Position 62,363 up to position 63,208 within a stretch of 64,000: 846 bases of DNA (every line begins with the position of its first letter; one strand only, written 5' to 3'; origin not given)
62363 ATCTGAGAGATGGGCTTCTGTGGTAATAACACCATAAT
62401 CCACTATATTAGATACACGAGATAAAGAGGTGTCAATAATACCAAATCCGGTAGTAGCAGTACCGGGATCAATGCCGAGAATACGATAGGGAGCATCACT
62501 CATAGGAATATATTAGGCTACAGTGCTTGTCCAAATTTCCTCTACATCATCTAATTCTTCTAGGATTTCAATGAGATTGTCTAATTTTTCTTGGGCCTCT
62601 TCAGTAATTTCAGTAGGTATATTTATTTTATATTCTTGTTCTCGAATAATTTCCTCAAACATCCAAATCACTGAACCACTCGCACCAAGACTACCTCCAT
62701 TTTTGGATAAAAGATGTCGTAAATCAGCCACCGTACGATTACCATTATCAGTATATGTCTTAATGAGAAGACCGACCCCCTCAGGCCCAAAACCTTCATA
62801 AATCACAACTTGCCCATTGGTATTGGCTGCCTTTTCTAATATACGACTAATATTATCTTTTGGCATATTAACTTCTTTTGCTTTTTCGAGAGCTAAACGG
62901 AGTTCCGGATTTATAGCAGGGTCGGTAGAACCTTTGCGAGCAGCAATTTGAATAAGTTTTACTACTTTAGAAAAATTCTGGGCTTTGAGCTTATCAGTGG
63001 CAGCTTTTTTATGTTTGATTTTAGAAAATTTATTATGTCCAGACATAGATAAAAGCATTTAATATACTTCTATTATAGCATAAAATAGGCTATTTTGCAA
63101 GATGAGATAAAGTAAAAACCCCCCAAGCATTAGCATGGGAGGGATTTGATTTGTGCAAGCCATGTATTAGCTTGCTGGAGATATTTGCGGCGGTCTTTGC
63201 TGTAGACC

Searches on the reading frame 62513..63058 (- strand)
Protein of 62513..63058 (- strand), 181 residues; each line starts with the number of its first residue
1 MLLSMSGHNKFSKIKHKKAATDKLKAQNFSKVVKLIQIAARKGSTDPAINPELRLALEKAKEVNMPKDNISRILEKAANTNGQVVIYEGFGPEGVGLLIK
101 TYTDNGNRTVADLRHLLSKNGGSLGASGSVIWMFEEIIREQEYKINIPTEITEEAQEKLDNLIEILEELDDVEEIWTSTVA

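Call 19: search_protein_families(library=pfam, proteins=[window:62513-63058:-], max_evalue=0.001)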
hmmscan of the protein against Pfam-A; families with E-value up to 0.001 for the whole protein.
window:62513-63058:- (181 aa): 2 families
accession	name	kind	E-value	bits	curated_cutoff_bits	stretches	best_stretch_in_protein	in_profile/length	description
PF01709.26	Transcrip_reg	-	1.6e-26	93.4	27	2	85-136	4-55/160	TACO1/YebC second and third domain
PF20772.2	TACO1_YebC_N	-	1.1e-24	87.1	36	1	9-79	1-72/73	TACO1/YebC protein N-terminal domain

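Call 71: find_encoding_contigs(protein=window:62513-63058:-, flank=10000, max_places=3)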
Protein window:62513-63058:- (181 aa): no gene with exactly this product is on record in the collection.
